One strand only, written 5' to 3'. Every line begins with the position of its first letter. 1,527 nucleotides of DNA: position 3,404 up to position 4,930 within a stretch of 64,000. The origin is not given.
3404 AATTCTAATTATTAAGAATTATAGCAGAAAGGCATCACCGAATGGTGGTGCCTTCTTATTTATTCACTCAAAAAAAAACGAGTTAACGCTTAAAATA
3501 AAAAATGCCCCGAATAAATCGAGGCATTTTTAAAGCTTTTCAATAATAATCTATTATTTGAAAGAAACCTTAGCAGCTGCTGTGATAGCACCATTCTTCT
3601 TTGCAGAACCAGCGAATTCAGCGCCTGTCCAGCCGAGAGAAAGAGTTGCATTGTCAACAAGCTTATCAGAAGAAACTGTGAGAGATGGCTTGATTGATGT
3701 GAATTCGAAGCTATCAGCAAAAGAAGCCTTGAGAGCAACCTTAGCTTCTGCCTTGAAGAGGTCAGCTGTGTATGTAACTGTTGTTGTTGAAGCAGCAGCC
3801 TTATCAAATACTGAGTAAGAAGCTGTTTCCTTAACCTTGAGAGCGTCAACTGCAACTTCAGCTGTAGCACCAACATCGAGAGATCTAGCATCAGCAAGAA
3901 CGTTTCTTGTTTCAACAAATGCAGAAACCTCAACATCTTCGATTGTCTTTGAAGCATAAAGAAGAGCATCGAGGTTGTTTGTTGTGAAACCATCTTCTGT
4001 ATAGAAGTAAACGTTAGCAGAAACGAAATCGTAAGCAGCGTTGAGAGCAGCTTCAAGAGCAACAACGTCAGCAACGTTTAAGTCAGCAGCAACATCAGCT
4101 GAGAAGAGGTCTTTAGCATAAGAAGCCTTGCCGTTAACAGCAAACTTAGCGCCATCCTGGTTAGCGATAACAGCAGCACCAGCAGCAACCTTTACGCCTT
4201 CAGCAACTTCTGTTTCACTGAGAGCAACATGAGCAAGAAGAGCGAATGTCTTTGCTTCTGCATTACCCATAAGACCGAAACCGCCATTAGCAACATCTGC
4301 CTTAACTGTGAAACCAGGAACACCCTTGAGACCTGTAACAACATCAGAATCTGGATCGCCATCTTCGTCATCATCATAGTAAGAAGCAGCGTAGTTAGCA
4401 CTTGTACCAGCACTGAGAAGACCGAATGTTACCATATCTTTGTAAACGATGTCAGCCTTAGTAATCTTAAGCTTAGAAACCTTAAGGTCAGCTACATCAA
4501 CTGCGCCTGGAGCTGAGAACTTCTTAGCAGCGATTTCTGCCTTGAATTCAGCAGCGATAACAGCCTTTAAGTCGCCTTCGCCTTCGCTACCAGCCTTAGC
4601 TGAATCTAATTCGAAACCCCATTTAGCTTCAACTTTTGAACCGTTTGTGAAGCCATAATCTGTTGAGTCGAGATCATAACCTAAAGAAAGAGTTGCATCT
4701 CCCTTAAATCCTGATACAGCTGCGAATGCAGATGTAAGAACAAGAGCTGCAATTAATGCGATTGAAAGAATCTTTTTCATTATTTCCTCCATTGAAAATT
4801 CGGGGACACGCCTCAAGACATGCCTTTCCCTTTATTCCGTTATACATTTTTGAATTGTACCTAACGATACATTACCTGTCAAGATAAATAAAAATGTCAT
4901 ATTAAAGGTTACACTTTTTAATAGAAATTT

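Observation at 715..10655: Same divergent 'tyrosine recombinase / surface-protein paralog' gene pair occurs twice, bracketing rplM-rpsI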

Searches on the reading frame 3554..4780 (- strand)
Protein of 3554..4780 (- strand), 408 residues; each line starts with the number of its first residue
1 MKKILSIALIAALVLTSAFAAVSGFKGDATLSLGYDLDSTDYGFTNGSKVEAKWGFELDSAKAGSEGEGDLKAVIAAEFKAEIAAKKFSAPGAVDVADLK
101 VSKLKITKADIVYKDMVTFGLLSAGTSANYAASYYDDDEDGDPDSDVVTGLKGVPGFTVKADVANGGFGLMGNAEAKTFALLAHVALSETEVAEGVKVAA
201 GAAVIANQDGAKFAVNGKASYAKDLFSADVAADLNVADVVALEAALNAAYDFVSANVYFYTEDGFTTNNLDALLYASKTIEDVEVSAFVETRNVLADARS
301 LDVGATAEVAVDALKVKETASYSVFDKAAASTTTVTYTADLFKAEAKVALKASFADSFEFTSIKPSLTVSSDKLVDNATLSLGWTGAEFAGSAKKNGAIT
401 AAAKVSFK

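Call 3: search_protein_families(library=pfam, proteins=[window:3554-4780:-], max_evalue=0.01)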
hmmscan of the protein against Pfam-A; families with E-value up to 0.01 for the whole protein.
window:3554-4780:- (408 aa): 0 families

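Call 4: search_protein_families(library=ncbifam, proteins=[window:3554-4780:-], max_evalue=0.01)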
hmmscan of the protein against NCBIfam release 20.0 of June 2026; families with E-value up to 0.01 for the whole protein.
window:3554-4780:- (408 aa): 0 families

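Call 14: find_homologous_proteins(query=window:3554-4780:-, max_evalue=0.001)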
Query window:3554-4780:- (408 aa): 194 proteins with E <= 0.001 among 8000 candidates; the best 120 are listed.
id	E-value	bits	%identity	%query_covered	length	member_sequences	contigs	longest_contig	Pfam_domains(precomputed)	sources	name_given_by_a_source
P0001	8.1e-242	820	100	100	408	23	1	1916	-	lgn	-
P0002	1.6e-235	799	98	100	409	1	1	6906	-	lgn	-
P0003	3.1e-234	795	98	100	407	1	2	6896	-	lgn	-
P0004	1.4e-109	385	56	100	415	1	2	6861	-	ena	-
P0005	2.7e-107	378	55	100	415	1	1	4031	-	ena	-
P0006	1.4e-106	375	55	100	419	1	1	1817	-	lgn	-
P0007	1.4e-105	372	54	100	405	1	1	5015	-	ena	-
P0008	2.4e-105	371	54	100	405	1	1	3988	-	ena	-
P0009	3.6e-105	370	54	100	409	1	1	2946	-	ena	-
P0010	3.9e-105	370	54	100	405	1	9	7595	-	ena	-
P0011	4.5e-105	370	54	100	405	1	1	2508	-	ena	-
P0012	5.6e-105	370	54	100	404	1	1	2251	-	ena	-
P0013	1.4e-104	369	53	100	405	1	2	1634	-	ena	-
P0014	1.7e-104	368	54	100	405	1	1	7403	-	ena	-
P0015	2.9e-104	368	54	100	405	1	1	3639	-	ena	-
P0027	6.4e-103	363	54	100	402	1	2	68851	-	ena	-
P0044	7.1e-100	353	54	100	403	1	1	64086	-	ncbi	ncbi:MAG: hypothetical protein ACI4NB_04045 [Candidatus Ornithospirochaeta sp.]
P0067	4.9e-88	314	48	100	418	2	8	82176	-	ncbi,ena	-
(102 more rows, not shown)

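Call 16: find_encoding_contigs(protein=P0002, flank=10000, max_places=4)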
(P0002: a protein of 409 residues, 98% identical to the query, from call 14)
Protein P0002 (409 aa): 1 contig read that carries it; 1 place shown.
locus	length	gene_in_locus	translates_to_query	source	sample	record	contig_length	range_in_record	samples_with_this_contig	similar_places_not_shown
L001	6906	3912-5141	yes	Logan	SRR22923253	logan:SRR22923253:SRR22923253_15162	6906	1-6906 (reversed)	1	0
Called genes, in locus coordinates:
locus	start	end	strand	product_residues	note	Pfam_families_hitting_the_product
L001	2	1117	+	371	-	?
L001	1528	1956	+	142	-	PF00572:Ribosomal_L13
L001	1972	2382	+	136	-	PF00380:Ribosomal_S9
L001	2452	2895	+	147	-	PF21982:RecX_HTH1, PF02631:RecX_HTH2 (faint), PF22448:RepB_primase_C (faint)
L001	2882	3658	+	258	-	-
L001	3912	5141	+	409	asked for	-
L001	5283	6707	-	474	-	-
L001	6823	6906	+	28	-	?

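Call 17: find_encoding_contigs(protein=P0044, flank=10000, max_places=3)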
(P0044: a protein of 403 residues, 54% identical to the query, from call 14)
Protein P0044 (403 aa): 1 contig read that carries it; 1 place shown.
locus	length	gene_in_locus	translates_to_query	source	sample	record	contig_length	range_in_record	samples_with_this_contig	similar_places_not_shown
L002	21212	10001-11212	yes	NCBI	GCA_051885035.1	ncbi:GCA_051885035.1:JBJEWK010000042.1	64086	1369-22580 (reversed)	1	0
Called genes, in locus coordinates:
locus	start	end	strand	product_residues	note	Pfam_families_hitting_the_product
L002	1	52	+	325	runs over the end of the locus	PF00005:ABC_tran, PF08352:oligo_HPY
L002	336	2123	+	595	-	PF00496:SBP_bac_5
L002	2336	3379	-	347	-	PF10263:SprT-like (weak), PF10979:DUF2786 (weak), PF23771:DUF7168 (weak)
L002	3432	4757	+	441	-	PF00919:UPF0004, PF04055:Radical_SAM, PF18693:TRAM_2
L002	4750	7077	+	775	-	PF00580:UvrD-helicase, PF01443:Viral_helicase1 (faint), PF13245:AAA_19, PF13604:AAA_30 (faint), PF13361:UvrD_C, PF13538:UvrD_C_2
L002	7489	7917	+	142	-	PF00572:Ribosomal_L13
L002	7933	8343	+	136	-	PF00380:Ribosomal_S9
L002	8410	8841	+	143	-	PF21982:RecX_HTH1, PF02631:RecX_HTH2 (weak)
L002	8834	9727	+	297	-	-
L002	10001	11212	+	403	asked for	-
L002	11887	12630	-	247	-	-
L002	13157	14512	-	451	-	PF13173:AAA_14, PF13635:DUF4143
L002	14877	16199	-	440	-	-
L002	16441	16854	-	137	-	PF13470:PIN_3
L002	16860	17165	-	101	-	PF04221:RelB (faint)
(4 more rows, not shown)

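Call 27: find_encoding_contigs(protein=window:3554-4780:-, flank=10000, max_places=10)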
Protein window:3554-4780:- (408 aa): 7 contigs read that carry it; 5 places shown.
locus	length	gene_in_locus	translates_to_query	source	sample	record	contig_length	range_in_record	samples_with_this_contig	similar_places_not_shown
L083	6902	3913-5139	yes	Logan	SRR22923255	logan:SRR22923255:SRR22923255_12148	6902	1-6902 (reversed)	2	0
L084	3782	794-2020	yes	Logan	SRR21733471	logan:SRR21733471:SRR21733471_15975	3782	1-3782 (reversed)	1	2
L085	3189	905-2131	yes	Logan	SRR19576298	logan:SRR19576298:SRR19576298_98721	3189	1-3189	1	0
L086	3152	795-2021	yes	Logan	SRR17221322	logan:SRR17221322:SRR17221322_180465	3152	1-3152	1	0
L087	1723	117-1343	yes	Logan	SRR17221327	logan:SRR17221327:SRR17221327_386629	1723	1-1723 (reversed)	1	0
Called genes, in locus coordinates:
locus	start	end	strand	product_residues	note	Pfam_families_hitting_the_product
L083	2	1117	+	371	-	?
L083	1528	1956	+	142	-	PF00572:Ribosomal_L13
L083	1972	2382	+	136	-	PF00380:Ribosomal_S9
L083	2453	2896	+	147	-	PF21982:RecX_HTH1, PF02631:RecX_HTH2 (faint), PF22448:RepB_primase_C (faint)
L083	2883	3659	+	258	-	-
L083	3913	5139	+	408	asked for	-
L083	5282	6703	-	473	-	-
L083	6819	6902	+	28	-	?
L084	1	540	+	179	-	?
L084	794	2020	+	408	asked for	-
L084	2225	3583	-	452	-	-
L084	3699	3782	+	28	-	?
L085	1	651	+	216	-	?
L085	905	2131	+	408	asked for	-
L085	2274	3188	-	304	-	?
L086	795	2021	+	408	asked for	-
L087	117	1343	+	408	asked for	-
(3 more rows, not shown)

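Call 28: find_encoding_contigs(protein=P0003, flank=10000, max_places=10)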
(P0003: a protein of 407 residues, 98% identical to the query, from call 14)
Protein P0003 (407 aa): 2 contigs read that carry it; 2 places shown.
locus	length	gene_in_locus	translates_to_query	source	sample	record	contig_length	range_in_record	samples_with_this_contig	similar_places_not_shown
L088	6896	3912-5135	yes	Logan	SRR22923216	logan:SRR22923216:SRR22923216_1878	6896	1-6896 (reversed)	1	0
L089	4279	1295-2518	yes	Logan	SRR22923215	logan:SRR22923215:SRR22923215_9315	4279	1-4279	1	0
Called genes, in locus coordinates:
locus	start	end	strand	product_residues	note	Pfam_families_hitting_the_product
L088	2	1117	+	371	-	?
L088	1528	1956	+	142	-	PF00572:Ribosomal_L13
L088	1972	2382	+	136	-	PF00380:Ribosomal_S9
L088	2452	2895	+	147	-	PF21982:RecX_HTH1, PF02631:RecX_HTH2 (faint), PF22448:RepB_primase_C (faint)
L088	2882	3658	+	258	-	-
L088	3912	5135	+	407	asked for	-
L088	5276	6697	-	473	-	-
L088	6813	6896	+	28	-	?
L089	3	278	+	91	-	?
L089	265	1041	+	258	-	-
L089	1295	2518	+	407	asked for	-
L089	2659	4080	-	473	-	-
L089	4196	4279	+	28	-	?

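Call 53: find_encoding_contigs(protein=P0027, flank=10000, max_places=2)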
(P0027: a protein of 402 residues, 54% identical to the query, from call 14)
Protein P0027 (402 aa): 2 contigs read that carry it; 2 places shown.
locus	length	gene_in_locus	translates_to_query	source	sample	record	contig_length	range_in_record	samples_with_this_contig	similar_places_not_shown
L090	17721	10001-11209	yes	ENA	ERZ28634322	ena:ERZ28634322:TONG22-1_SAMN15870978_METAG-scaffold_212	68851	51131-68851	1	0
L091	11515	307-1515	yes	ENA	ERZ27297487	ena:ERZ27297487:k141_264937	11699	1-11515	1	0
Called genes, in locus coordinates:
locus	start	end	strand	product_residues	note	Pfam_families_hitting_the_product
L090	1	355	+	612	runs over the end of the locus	PF00496:SBP_bac_5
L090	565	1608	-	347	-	PF10263:SprT-like (weak), PF10979:DUF2786 (weak), PF23771:DUF7168 (weak)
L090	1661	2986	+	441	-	PF00919:UPF0004, PF04055:Radical_SAM, PF18693:TRAM_2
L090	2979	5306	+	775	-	PF00580:UvrD-helicase, PF01443:Viral_helicase1 (faint), PF13245:AAA_19, PF13604:AAA_30 (faint), PF13361:UvrD_C, PF13538:UvrD_C_2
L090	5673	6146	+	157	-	PF00572:Ribosomal_L13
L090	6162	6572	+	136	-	PF00380:Ribosomal_S9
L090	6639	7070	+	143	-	PF21982:RecX_HTH1, PF02631:RecX_HTH2 (weak)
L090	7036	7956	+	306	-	-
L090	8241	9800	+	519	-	PF01609:DDE_Tnp_1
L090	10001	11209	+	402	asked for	-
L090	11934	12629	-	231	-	-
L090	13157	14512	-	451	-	PF13173:AAA_14, PF13635:DUF4143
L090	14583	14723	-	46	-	-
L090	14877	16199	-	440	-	-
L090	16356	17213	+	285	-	PF13443:HTH_26, PF02661:Fic (weak)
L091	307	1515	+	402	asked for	-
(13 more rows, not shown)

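Call 54: find_encoding_contigs(protein=P0067, flank=10000, max_places=3)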
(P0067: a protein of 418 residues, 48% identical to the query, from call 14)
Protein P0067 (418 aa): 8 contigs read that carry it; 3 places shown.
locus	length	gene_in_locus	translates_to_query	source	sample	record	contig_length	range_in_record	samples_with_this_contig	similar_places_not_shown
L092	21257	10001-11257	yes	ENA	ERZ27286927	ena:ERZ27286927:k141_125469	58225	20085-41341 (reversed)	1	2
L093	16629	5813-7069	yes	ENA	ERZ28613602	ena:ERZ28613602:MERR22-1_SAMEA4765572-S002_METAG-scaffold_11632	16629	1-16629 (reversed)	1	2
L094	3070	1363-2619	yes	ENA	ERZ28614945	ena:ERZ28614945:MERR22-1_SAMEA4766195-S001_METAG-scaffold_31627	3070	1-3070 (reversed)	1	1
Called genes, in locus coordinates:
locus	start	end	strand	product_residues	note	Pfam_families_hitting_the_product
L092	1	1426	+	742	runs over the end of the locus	PF00580:UvrD-helicase, PF01443:Viral_helicase1 (faint), PF13245:AAA_19, PF13604:AAA_30 (faint), PF13361:UvrD_C, PF13538:UvrD_C_2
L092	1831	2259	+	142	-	PF00572:Ribosomal_L13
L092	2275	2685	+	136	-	PF00380:Ribosomal_S9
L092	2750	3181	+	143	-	PF21982:RecX_HTH1, PF04361:DUF494 (faint), PF02631:RecX_HTH2 (faint)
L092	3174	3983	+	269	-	-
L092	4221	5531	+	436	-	-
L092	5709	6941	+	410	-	PF01637:ATPase_2, PF13173:AAA_14, PF13635:DUF4143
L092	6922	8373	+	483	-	-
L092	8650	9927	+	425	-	PF13173:AAA_14, PF13635:DUF4143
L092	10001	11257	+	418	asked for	-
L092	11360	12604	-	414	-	-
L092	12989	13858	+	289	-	PF13443:HTH_26, PF02661:Fic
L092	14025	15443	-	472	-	-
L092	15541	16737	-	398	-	PF01637:ATPase_2 (faint), PF13173:AAA_14, PF13635:DUF4143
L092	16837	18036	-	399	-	PF13173:AAA_14, PF13635:DUF4143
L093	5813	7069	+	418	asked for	-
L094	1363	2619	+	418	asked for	-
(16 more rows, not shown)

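Call 58: predict_structure(alignment_id=A4)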
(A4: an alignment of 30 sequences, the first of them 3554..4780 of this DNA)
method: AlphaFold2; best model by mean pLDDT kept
length: 408 residues; sequences in the alignment: 30
mean_pLDDT: 63.3   pTM: 0.53
mean pLDDT of the five models: 63.3, 50.6, 47.8, 41.2, 39.0
residues with pLDDT >= 90: 0; 70-90: 204; 50-70: 79; < 50: 125
segments of 3 or more residues with pLDDT < 50: 1-65, 81-83, 85-91, 93-97, 127-133, 135-150, 392-408
pLDDT, mean of each block of 10 residues (from residue 1): 27 27 32 31 25 27 50 59 46 47 62 74 52 44 44 70 78 70 79 85 79 81 87 81 83 84 77 85 85 74 83 80 83 78 75 73 68 62 55 45 40
secondary structure, 60 per line:
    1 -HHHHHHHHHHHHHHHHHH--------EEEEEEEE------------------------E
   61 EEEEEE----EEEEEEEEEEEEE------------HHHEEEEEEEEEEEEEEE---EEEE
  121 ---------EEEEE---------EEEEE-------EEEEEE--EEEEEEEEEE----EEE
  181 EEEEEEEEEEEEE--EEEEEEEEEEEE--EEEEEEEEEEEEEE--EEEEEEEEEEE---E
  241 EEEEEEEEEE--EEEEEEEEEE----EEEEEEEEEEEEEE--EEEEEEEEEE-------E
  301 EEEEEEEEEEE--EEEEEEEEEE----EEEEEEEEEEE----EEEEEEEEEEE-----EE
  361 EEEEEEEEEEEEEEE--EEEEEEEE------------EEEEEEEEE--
elements in order: H2-19 E28-35 E60-66 E71-83 E99-113 E117-120 E130-134 E144-148 E156-161 E164-173 E178-193 E196-207 E210-223 E226-236 E240-250 E253-262 E267-280 E283-292 E300-311 E314-323 E328-338 E343-353 E359-375 E378-385 E398-406
